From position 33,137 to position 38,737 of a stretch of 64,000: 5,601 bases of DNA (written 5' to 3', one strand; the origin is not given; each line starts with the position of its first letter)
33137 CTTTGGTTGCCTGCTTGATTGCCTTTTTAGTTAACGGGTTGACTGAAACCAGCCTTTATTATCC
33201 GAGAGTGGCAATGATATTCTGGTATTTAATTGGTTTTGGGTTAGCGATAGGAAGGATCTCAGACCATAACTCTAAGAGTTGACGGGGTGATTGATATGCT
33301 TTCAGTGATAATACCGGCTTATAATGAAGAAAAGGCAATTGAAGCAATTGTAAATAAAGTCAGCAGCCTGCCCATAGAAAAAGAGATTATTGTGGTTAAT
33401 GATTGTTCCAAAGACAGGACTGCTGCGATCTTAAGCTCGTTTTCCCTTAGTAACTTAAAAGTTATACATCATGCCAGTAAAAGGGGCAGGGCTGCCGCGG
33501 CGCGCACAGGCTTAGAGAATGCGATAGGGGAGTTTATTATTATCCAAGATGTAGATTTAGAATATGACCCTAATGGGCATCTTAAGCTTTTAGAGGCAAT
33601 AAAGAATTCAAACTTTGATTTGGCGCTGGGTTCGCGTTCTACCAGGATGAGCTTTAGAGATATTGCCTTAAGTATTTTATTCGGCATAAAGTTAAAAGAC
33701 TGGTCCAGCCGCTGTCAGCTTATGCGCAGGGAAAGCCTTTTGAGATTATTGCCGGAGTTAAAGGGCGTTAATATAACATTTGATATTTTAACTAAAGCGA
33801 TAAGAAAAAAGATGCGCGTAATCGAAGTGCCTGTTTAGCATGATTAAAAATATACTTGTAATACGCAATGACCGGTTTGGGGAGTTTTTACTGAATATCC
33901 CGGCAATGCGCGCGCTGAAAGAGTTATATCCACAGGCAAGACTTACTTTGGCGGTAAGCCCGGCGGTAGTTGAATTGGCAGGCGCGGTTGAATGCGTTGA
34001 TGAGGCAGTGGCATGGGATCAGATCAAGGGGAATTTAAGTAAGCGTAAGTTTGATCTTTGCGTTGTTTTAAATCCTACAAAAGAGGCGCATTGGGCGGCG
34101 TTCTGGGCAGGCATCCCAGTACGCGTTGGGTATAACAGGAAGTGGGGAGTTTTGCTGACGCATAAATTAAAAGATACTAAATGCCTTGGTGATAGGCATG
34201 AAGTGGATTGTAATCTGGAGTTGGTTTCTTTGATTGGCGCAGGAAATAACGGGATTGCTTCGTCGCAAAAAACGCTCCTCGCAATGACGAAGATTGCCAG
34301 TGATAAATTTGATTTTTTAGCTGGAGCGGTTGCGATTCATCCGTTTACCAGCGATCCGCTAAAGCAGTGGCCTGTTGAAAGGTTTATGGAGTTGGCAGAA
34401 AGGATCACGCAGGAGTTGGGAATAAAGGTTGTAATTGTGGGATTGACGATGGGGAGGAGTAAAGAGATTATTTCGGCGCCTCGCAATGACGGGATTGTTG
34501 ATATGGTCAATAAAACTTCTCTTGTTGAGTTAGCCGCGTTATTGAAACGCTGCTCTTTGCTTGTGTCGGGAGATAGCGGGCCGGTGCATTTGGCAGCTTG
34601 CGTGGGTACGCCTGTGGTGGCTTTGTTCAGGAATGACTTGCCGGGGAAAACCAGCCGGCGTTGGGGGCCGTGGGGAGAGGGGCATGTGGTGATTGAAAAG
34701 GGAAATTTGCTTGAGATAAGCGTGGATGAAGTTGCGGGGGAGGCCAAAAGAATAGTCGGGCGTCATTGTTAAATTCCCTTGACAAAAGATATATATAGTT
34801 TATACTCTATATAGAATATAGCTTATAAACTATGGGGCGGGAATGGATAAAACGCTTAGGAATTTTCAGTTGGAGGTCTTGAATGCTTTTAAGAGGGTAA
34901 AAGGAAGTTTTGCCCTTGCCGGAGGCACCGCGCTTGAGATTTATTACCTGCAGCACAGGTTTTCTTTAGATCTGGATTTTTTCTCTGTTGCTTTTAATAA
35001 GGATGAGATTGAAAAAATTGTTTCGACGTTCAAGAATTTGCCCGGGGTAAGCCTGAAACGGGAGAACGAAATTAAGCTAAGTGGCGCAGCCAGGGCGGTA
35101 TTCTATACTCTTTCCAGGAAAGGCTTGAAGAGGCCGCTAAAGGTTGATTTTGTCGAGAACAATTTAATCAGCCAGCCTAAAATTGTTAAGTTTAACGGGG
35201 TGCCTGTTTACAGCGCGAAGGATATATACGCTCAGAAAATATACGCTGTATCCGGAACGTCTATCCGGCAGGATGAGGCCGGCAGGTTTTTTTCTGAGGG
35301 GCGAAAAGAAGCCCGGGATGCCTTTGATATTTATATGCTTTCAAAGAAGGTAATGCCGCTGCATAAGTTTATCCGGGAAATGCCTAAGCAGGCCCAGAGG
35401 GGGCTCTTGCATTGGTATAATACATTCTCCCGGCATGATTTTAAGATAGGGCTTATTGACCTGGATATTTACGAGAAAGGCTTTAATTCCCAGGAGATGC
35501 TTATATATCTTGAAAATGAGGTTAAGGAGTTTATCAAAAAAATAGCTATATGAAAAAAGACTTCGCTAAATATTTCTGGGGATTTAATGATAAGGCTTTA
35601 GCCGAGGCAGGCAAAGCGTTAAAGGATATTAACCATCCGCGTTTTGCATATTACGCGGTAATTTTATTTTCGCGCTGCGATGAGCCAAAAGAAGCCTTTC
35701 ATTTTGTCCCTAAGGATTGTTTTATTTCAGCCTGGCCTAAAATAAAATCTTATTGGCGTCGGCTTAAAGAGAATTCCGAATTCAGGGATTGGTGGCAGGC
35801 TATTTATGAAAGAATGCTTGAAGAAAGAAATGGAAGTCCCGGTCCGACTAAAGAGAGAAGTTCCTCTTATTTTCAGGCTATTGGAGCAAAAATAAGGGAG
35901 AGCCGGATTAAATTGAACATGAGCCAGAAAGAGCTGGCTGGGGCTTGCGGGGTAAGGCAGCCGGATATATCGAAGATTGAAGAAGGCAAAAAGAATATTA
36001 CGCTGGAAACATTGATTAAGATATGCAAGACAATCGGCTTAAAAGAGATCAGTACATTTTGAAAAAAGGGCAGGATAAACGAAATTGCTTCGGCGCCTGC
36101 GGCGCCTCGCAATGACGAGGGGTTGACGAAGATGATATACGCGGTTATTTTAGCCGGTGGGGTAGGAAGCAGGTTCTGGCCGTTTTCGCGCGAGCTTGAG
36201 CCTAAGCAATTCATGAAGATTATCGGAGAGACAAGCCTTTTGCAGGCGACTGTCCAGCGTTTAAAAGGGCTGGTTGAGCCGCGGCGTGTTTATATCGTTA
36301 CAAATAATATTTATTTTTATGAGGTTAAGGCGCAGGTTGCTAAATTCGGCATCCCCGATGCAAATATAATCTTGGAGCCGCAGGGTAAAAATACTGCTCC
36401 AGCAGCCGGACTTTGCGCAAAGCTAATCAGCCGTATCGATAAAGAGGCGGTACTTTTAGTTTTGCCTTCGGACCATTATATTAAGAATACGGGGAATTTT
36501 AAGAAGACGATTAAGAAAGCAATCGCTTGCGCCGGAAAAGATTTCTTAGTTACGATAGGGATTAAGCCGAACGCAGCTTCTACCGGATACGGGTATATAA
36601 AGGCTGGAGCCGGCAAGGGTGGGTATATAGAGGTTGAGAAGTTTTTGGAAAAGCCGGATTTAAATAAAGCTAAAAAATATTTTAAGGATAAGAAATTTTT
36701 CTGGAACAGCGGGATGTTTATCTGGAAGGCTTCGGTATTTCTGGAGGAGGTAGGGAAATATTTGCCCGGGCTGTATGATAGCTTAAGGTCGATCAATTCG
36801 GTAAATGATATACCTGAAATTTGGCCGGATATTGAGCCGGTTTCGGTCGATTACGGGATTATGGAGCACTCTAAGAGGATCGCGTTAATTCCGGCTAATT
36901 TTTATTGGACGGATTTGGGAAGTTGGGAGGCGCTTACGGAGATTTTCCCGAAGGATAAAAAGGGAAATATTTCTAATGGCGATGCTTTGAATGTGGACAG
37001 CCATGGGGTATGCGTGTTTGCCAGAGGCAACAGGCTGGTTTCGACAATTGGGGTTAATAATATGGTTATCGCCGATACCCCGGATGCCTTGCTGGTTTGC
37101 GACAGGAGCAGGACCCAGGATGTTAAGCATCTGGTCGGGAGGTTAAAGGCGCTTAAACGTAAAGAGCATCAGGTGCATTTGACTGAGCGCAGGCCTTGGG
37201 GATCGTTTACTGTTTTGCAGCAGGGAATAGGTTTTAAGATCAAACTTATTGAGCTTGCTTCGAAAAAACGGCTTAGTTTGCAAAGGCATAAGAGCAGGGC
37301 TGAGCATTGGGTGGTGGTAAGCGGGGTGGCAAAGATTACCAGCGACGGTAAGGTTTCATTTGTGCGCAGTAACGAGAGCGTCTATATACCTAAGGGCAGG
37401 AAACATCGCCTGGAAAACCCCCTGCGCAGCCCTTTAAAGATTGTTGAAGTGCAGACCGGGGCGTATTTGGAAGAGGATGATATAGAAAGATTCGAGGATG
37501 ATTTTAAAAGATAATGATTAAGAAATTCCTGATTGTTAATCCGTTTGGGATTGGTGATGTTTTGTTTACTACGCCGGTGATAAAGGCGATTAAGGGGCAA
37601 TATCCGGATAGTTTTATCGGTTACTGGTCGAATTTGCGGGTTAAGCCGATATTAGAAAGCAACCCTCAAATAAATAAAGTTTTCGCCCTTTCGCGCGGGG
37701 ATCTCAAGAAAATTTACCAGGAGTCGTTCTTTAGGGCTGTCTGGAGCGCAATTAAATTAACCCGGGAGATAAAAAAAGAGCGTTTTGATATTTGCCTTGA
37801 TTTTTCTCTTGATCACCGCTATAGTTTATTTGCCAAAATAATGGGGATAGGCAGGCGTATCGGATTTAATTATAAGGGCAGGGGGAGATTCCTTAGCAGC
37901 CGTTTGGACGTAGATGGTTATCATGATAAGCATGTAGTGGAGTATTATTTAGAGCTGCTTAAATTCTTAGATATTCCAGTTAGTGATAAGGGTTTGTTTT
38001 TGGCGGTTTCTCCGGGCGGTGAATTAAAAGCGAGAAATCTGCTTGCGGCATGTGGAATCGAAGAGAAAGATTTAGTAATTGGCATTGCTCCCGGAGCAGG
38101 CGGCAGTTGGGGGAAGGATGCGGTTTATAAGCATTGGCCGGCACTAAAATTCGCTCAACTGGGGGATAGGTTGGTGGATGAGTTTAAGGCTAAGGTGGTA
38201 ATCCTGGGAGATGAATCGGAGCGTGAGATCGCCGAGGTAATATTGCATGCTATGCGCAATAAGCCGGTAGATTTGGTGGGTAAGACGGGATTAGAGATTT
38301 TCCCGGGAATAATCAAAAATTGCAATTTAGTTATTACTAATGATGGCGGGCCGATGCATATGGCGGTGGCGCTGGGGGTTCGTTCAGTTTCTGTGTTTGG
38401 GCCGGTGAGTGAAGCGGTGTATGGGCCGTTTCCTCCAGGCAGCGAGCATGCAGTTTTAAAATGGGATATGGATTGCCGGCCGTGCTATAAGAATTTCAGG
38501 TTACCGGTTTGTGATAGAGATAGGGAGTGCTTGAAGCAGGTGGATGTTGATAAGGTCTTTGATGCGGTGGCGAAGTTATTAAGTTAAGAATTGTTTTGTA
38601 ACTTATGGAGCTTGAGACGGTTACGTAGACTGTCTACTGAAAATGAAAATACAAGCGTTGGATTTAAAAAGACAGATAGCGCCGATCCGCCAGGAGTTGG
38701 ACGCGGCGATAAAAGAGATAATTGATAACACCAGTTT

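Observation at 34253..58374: Interspersed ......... - variable hairpin - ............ repeat family (at least six copies)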

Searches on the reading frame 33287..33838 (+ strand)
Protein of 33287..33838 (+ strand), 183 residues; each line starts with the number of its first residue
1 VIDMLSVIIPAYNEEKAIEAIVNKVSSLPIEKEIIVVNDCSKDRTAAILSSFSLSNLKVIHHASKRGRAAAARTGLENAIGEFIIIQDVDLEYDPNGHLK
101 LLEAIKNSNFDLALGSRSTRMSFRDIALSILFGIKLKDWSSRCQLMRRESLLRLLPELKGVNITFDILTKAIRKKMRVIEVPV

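Call 9: search_protein_families(library=pfam, proteins=[window:33287-33838:+])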
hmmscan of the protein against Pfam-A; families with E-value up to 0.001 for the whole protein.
window:33287-33838:+ (183 aa): 2 families
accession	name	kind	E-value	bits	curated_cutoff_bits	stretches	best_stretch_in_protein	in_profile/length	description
PF00535.33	Glycos_transf_2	-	4.7e-29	101.9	23.3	1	6-120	1-118/168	Glycosyl transferase family 2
PF10111.15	Glyco_tranf_2_2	-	7.7e-09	35.9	27.3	1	6-103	1-104/276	Glycosyltransferase like family 2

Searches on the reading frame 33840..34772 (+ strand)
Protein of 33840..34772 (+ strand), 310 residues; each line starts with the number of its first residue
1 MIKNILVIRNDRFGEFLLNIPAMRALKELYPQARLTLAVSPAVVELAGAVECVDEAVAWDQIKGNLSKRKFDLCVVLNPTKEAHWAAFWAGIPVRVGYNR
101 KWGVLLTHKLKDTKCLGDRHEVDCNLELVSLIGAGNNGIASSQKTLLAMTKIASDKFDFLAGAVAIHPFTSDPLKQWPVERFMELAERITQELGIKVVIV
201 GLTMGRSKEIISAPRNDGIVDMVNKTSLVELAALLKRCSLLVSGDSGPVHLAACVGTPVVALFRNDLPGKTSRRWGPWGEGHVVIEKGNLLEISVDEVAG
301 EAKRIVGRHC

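Call 9: search_protein_families(library=pfam, proteins=[window:33840-34772:+])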
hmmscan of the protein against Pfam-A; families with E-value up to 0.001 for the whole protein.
window:33840-34772:+ (310 aa): 1 family
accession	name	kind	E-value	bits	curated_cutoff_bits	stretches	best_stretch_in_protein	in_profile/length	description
PF01075.23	Glyco_transf_9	-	1.2e-27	97.2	22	1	63-285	5-227/247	Glycosyltransferase family 9 (heptosyltransferase)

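Call 41: find_encoding_contigs(protein=window:33840-34772:+, flank=3000, max_places=4)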
Protein window:33840-34772:+ (310 aa): 1 contig read that carries it; 1 place shown.
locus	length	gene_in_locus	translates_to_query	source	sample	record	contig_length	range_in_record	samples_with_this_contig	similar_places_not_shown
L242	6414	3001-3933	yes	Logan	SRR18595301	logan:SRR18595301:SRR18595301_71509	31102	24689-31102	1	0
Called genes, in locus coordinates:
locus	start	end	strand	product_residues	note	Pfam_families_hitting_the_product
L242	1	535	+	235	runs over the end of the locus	PF00535:Glycos_transf_2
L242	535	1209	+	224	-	PF00535:Glycos_transf_2, PF10111:Glyco_tranf_2_2, PF13641:Glyco_tranf_2_3 (weak)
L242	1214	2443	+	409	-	PF04932:Wzy_C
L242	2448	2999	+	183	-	PF00535:Glycos_transf_2, PF10111:Glyco_tranf_2_2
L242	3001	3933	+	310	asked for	PF01075:Glyco_transf_9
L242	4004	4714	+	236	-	PF08843:AbiEii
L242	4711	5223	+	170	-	PF12844:HTH_19, PF13560:HTH_31 (weak), PF01381:HTH_3, PF13443:HTH_26 (weak)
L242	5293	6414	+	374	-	?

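Call 42: find_related_loci(query=window:33840-34772:+, collection=metagenome_contigs, flank=6000)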
Query window:33840-34772:+ (310 aa) in metagenome_contigs; peptide patterns used: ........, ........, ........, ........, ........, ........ (x = any residue, [..] = any of these).
525 stretches matched a pattern; 270 encode a relative of the query (tblastn E <= 1e-3); the best 80 are kept; 79 distinct loci.
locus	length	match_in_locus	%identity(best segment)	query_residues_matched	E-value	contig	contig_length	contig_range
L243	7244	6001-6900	78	1-305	4e-155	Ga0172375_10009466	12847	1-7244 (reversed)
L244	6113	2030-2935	72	1-304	5e-149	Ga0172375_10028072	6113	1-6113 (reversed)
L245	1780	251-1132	74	1-305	4e-152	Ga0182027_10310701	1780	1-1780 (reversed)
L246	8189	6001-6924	72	1-305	2e-139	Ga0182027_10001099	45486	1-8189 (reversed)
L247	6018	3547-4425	73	1-303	5e-140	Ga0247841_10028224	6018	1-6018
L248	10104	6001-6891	72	3-305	1e-139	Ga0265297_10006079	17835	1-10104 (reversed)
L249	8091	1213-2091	73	1-304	4e-138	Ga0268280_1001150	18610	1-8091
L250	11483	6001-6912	69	1-309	3e-136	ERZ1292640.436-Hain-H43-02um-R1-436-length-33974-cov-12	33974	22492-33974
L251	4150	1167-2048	70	2-305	8e-138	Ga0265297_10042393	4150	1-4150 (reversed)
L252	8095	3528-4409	70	2-305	1e-134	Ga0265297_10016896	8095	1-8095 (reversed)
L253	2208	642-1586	67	2-308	2e-142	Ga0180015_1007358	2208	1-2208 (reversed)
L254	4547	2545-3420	67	1-303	2e-133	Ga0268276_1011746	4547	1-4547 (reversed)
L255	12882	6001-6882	66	2-306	2e-131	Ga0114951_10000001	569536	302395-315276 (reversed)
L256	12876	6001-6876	67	1-303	2e-131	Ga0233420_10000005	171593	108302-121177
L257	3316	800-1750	67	1-307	2e-135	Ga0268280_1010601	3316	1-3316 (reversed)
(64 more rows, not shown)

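Call 73: search_protein_families(library=pfam, proteins=[L247:4560-5309:+])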
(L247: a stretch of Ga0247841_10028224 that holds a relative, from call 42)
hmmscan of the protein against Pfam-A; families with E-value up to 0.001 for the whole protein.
L247:4560-5309:+ (250 aa): 1 family
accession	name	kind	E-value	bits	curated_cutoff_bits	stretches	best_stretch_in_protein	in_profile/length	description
PF01797.21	Y1_Tnp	-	7.6e-15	55.5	23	1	52-161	6-119/121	Transposase IS200 like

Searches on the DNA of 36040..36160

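Call 18: search_rna_families(source=window, start=36040, end=36160, threshold=evalue, max_evalue=10, show_alignments=3)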
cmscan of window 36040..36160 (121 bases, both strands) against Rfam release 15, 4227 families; matches with E-value up to 10: 3.
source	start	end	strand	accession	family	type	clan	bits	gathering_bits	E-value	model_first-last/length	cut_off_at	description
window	36092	36106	-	RF01841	veev_FSE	Cis-reg; frameshift_element;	-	14.1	55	1.5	29-43/71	no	venezuelan equine encephalitis virus ribosomal frameshift element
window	36095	36124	+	RF00195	RsmY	Gene; sRNA;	CL00106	8.5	57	3.6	92-121/121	no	RsmY RNA family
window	36040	36084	+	RF01469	rli33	Gene; sRNA;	CL00114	7.3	46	3.7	488-532/532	5'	Listeria sRNA rli33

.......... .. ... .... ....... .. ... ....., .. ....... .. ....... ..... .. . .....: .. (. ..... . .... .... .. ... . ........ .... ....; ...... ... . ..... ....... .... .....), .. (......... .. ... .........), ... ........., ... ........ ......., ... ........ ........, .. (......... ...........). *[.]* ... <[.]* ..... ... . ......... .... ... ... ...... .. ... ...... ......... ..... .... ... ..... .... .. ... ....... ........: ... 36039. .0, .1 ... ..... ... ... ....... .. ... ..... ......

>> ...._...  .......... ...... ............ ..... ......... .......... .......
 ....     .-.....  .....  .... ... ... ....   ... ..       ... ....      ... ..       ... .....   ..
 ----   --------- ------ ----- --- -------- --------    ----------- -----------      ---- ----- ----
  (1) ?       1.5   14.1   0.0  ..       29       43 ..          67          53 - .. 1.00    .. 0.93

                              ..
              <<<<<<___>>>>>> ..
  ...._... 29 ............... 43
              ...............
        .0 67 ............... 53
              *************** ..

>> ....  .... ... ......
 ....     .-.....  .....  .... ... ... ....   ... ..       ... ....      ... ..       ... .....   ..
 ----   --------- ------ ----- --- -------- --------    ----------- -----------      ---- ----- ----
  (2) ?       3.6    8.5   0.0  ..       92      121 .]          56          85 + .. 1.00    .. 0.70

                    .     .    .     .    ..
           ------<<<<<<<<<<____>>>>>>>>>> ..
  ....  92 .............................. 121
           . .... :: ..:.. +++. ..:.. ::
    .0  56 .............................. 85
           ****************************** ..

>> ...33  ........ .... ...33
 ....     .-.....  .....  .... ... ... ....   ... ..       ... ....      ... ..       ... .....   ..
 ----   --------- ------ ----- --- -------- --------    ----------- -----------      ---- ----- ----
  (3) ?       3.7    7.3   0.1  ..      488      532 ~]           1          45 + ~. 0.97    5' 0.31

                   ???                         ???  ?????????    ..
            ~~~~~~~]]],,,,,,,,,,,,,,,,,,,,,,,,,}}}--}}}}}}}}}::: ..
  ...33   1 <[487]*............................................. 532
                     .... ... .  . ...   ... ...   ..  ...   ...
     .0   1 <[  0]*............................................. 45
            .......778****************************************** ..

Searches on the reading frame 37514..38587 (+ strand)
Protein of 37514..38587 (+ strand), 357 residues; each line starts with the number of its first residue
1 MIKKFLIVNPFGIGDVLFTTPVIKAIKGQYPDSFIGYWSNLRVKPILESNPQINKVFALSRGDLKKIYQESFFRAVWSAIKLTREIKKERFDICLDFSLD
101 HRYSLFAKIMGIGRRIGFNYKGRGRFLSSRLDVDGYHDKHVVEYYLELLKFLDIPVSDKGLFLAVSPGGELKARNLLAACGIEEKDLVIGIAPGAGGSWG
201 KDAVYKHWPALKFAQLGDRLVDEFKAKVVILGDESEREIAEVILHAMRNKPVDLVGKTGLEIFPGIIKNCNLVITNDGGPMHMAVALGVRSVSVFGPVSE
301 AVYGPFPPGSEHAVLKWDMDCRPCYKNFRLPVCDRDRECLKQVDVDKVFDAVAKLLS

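Call 40: find_encoding_contigs(protein=window:37514-38587:+, flank=3000, max_places=4)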
Protein window:37514-38587:+ (357 aa): 1 contig read that carries it; 1 place shown.
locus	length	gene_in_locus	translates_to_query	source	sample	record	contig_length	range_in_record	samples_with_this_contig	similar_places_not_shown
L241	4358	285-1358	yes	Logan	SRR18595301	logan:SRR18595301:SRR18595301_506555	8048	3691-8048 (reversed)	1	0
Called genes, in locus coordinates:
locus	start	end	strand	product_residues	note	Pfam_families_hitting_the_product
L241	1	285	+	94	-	?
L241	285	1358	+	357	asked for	PF01075:Glyco_transf_9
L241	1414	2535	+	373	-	PF00155:Aminotran_1_2, PF01041:DegT_DnrJ_EryC1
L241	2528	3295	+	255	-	PF00535:Glycos_transf_2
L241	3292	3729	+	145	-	PF13441:Gly-zipper_YMGG, PF13488:Gly-zipper_Omp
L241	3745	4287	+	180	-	PF08645:PNK3P, PF00702:Hydrolase, PF13419:HAD_2, PF13242:Hydrolase_like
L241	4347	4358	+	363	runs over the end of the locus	PF06925:MGDG_synth, PF00534:Glycos_transf_1 (weak), PF04101:Glyco_tran_28_C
